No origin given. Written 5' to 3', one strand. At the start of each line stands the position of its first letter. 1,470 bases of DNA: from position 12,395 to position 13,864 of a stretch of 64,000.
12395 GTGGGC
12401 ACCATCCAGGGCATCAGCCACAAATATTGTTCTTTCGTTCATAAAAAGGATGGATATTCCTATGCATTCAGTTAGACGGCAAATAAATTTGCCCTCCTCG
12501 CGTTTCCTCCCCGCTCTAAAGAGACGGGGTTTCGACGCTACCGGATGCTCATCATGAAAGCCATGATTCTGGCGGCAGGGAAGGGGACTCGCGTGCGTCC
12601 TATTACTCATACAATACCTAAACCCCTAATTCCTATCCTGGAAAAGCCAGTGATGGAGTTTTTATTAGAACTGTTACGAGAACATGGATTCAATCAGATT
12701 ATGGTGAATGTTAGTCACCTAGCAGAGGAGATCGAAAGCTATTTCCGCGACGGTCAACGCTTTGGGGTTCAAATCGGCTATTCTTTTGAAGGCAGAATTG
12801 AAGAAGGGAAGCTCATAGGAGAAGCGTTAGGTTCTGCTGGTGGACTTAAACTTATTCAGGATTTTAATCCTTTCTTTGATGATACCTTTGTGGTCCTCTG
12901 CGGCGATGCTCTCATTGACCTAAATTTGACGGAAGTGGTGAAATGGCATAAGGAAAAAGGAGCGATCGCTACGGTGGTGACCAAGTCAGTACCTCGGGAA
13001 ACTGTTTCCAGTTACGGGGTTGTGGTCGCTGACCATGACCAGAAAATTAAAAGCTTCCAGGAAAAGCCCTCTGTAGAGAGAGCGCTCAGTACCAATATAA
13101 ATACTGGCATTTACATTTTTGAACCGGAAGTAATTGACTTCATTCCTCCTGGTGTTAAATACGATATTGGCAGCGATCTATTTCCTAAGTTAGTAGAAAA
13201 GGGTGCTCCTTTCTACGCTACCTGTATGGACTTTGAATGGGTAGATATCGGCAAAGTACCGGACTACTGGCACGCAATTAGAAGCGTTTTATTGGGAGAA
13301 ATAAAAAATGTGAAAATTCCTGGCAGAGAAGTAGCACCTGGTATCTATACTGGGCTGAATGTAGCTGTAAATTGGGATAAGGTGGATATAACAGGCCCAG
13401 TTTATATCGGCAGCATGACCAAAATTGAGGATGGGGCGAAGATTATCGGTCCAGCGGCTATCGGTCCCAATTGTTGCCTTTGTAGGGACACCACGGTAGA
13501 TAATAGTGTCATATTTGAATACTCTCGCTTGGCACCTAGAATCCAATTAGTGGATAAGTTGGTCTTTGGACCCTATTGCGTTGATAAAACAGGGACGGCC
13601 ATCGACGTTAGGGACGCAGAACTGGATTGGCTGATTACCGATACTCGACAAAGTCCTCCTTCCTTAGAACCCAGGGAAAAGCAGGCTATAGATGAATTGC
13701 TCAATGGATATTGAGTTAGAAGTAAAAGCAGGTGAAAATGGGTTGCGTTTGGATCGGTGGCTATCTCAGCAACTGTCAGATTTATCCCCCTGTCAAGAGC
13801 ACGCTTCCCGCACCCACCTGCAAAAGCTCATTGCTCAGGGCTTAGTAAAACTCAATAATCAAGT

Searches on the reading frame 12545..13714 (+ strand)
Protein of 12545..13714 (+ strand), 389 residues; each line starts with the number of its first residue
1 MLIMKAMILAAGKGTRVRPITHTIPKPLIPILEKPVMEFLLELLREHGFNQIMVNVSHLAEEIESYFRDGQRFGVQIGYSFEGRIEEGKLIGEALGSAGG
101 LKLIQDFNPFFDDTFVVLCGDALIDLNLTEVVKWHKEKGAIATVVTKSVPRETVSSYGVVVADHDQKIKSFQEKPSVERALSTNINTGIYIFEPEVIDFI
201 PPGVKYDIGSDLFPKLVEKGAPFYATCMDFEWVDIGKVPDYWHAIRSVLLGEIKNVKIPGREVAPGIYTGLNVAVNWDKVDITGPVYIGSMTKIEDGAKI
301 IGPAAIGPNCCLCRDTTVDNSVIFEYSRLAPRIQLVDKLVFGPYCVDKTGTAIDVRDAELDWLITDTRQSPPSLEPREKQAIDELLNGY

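Call 28: search_protein_families(library=pfam, proteins=[window:12545-13714:+])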
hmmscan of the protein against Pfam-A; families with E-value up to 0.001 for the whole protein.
window:12545-13714:+ (389 aa): 4 families
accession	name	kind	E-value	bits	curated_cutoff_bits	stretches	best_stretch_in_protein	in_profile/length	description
PF00483.29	NTP_transferase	-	2.6e-58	197.9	21.2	1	5-247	1-241/245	Nucleotidyl transferase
PF12804.13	NTP_transf_3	-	3.9e-08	34.1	27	1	6-69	1-57/160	MobA-like NTP transferase domain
PF00132.30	Hexapep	-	8.4e-05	22.5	27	1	286-318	2-34/36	Bacterial transferase hexapeptide (six repeats)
PF25084.1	LbH_EIF2B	-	0.00012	22.5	54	1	267-332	4-67/105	EIF2B subunit epsilon LbH domain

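Call 31: find_homologous_proteins(query=window:12545-13714:+, max_evalue=1e-100)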
Query window:12545-13714:+ (389 aa): 7695 proteins with E <= 1e-100 among 8000 candidates; the best 120 are listed.
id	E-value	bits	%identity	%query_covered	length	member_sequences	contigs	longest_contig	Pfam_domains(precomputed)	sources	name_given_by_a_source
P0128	5.5e-261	883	100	99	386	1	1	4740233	PF00483.30,PF12804.14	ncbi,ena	-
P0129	3.4e-257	871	98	99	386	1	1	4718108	PF00483.30,PF12804.14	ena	-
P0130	8.1e-242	820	92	99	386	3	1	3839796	PF00483.30,PF12804.14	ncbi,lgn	-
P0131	2.3e-226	769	87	99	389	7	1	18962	PF00483.30,PF12804.14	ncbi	-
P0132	2.0e-217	740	85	99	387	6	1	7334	PF00483.30,PF00132.31,PF25087.2,PF12804.14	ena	-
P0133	1.1e-215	734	84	99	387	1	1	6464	PF00483.30,PF12804.14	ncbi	-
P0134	2.9e-215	733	83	99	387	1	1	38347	PF00483.30,PF25087.2,PF25084.2,PF12804.14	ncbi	ncbi:MAG: sugar phosphate nucleotidyltransferase [Xenococcaceae cyanobacterium]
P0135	1.7e-213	727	82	99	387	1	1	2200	PF00483.30,PF00132.31,PF25087.2,PF25084.2,PF12804.14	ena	-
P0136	4.5e-213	725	83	99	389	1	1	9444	PF00483.30,PF00132.31,PF25087.2,PF12804.14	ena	-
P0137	6.5e-213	725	81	98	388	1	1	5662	PF00483.30,PF00132.31,PF25087.2,PF25084.2,PF12804.14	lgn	-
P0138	3.1e-212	723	82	99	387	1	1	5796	PF00483.30,PF25087.2,PF12804.14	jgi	jgi:mannose-1-phosphate guanylyltransferase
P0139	3.1e-212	723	82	99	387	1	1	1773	PF00483.30,PF25087.2,PF12804.14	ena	-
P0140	5.7e-212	722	81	98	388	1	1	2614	PF00483.30,PF00132.31,PF25087.2,PF25084.2,PF12804.14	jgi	jgi:mannose-1-phosphate guanylyltransferase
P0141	5.8e-212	722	81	98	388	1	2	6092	PF00483.30,PF00132.31,PF25087.2,PF25084.2,PF12804.14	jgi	jgi:mannose-1-phosphate guanylyltransferase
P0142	6.2e-212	722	81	98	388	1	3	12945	PF00483.30,PF00132.31,PF25087.2,PF25084.2,PF12804.14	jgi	jgi:mannose-1-phosphate guanylyltransferase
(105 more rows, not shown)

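Call 35: find_encoding_contigs(protein=P0129, flank=10000, max_places=2)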
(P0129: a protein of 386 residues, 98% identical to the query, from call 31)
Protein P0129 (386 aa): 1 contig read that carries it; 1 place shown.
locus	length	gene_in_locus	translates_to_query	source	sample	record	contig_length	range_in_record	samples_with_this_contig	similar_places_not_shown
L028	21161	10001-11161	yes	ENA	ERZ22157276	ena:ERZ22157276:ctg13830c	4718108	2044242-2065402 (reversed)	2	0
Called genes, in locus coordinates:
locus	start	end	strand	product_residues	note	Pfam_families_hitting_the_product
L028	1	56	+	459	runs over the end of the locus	PF00501:AMP-binding, PF23562:AMP-binding_C_3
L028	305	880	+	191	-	-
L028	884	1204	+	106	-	PF01817:CM_2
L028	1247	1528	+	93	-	-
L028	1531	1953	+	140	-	PF14464:Prok-JAB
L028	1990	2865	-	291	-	PF12895:ANAPC3 (faint), PF13428:TPR_14 (faint), PF14559:TPR_19 (faint), PF00515:TPR_1 (faint), PF07719:TPR_2 (faint), PF13181:TPR_8 (faint), PF12569:NatA_aux_su (weak), PF13414:TPR_11 (weak), +2 more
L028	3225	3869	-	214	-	-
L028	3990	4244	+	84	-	PF21748:UPF0150 (weak)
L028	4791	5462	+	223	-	PF00005:ABC_tran, PF02463:SMC_N (weak), PF13304:AAA_21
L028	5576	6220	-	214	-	PF12766:Pyridox_oxase_2, PF01243:PNPOx_N, PF10590:PNP_phzG_C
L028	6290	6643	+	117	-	PF06305:LapA_dom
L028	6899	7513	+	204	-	PF14239:RRXRR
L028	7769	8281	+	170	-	PF00239:Resolvase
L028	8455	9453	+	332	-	PF07282:Cas12f1-like_TNB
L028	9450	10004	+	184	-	-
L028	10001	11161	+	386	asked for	PF00483:NTP_transferase, PF12804:NTP_transf_3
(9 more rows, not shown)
